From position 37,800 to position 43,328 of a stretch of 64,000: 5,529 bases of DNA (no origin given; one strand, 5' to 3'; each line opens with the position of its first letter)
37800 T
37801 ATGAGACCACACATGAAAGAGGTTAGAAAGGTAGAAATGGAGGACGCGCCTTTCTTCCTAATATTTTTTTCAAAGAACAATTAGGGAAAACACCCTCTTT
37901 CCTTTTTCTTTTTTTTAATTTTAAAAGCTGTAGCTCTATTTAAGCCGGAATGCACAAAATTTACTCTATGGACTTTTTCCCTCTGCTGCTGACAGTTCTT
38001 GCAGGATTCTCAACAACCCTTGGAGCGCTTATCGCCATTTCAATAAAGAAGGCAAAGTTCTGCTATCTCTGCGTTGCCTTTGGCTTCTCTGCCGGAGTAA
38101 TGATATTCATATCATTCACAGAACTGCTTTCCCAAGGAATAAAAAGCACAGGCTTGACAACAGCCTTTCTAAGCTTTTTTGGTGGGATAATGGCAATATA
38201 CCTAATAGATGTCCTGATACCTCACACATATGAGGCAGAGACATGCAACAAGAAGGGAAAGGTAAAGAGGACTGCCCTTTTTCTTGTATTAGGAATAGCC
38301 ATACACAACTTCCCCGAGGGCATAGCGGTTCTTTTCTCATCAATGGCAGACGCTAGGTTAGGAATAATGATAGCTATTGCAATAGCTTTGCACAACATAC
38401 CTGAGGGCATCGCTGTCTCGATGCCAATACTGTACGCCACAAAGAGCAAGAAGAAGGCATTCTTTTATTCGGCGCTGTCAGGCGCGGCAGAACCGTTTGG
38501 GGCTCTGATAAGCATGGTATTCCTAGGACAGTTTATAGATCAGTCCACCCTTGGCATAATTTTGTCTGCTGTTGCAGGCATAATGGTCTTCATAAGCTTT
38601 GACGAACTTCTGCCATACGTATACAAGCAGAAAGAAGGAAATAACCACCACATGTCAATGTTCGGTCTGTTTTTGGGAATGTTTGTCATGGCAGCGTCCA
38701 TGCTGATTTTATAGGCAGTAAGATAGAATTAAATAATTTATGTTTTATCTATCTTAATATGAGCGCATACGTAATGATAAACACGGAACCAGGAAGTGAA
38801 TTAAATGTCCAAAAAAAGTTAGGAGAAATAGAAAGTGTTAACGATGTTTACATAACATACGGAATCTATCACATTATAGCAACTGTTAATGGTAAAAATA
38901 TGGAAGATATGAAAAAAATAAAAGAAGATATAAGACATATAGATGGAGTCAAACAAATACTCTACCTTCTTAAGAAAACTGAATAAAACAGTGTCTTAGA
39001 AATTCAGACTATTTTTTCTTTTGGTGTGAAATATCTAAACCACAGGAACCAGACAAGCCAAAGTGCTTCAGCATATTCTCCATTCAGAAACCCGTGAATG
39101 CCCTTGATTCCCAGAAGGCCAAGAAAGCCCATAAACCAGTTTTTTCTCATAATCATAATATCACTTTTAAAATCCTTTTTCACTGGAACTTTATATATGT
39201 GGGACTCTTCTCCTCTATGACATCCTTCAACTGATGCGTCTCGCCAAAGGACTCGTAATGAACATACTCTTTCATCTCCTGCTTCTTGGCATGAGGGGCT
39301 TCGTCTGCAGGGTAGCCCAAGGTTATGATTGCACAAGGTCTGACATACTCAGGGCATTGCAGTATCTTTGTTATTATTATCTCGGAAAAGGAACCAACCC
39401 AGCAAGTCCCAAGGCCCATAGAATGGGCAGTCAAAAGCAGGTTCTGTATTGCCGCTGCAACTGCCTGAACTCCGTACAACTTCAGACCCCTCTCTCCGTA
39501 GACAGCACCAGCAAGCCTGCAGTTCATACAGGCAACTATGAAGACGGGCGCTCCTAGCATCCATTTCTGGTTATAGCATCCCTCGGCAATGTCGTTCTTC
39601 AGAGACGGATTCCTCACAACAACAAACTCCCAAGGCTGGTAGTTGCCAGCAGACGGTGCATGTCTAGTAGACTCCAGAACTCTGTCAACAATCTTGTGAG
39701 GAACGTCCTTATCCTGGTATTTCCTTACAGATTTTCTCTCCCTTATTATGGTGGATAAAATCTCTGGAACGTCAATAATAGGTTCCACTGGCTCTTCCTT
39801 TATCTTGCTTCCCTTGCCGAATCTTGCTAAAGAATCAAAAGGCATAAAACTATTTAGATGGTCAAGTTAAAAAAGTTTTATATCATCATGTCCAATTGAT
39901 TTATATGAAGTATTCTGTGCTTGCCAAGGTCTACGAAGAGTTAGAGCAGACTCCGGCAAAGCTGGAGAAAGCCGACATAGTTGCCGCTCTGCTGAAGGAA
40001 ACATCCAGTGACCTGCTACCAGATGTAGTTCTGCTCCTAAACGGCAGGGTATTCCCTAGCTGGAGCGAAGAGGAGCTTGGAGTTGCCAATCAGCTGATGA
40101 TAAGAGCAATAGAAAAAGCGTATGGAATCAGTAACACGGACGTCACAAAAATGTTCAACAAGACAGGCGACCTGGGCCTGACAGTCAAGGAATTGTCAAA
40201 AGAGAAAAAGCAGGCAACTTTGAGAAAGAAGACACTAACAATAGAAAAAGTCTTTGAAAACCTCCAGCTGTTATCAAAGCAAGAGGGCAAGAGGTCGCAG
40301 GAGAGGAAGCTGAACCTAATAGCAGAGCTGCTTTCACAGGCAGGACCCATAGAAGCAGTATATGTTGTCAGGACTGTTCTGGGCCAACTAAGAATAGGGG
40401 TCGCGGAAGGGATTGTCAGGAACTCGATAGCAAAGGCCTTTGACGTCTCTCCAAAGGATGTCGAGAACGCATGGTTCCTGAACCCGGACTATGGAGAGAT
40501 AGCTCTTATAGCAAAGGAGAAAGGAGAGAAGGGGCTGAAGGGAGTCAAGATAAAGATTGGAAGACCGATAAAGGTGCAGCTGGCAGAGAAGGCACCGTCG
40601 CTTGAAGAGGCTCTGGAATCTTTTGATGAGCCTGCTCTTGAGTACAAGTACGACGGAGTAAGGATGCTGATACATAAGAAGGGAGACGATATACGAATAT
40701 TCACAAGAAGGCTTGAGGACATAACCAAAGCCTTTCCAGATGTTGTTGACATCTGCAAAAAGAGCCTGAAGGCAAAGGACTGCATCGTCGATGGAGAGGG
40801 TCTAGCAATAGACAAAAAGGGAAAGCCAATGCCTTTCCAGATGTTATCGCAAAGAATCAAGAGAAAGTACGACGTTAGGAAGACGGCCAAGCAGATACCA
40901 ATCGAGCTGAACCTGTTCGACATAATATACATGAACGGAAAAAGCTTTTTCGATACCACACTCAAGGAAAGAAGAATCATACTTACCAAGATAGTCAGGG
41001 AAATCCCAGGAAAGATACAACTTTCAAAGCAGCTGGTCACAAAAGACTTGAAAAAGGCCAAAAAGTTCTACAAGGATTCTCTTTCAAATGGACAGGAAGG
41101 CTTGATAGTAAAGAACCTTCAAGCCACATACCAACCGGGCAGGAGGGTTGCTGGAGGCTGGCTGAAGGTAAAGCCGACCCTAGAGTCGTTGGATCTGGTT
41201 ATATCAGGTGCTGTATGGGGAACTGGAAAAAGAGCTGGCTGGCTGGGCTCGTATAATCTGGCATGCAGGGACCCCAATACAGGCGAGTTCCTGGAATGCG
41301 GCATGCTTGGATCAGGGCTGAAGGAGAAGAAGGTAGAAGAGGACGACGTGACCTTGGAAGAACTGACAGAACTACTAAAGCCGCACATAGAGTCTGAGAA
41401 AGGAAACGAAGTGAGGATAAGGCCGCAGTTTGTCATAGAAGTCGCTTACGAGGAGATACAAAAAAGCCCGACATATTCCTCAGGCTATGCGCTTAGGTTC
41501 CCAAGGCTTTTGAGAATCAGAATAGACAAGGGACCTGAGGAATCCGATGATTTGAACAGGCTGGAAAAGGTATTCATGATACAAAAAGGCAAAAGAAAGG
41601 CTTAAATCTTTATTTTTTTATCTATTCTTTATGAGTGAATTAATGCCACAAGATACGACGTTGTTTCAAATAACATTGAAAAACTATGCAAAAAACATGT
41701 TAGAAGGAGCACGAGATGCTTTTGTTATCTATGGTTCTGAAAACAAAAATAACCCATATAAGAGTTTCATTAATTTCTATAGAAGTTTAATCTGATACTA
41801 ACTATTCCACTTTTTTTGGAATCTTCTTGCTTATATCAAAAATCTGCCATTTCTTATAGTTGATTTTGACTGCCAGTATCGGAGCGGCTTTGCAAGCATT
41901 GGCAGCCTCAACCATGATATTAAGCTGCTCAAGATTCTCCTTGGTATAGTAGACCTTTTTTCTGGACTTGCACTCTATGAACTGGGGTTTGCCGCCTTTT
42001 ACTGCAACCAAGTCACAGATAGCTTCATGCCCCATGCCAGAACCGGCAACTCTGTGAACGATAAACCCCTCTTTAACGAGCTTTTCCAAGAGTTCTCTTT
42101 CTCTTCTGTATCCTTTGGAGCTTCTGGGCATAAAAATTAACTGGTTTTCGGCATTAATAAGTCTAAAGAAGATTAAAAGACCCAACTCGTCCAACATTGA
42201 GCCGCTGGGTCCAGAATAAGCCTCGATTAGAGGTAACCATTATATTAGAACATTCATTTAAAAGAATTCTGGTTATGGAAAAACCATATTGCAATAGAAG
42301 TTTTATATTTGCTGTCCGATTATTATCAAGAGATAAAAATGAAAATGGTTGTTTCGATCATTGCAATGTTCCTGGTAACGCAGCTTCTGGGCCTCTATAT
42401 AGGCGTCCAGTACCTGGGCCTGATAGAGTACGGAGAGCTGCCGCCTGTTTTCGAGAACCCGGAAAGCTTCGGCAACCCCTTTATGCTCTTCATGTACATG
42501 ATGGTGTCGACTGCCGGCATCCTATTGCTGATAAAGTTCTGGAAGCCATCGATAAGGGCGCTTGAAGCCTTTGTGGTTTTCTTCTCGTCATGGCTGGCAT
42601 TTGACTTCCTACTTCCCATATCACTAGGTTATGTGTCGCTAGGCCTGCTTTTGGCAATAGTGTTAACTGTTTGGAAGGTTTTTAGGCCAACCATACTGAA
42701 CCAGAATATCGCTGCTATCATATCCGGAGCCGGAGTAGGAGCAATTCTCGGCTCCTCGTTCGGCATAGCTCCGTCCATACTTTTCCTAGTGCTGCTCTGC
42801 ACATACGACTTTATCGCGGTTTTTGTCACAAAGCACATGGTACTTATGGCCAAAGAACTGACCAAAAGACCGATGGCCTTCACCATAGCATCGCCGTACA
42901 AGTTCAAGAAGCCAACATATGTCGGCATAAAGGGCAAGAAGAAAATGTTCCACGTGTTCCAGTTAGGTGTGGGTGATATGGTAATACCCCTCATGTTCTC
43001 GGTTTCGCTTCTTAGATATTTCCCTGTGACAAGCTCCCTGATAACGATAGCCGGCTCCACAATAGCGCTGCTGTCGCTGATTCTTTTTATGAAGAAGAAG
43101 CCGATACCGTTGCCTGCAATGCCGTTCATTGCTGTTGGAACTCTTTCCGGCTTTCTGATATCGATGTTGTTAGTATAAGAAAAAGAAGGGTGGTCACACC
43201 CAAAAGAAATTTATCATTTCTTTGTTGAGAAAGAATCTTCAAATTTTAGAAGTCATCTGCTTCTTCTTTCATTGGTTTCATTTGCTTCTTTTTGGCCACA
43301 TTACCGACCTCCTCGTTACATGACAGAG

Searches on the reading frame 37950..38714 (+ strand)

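Call 43: search_protein_families(library=pfam, proteins=[window:37950-38714:+], max_evalue=0.01)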
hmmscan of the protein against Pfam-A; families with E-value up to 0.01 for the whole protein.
window:37950-38714:+ (254 aa): 1 family
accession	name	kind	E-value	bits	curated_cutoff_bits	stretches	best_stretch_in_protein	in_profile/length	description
PF02535.28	Zip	-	5.3e-31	108.5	35.1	2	104-249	173-321/323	ZIP Zinc transporter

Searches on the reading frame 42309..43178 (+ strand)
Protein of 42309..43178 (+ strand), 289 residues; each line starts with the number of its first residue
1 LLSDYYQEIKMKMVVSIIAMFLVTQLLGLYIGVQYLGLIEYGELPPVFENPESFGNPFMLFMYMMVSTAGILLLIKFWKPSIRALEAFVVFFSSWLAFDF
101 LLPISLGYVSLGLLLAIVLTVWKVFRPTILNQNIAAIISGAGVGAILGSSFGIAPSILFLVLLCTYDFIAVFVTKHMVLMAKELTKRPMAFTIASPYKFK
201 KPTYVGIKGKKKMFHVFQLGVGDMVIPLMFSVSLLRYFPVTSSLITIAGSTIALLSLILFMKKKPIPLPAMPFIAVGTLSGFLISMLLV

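Call 43: search_protein_families(library=pfam, proteins=[window:42309-43178:+], max_evalue=0.01)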
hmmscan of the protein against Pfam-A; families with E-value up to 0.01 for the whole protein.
window:42309-43178:+ (289 aa): 1 family
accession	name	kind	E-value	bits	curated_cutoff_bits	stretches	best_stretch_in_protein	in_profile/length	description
PF06550.16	SPP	-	6.8e-23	82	23.9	1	19-288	2-280/283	Signal-peptide peptidase, presenilin aspartyl protease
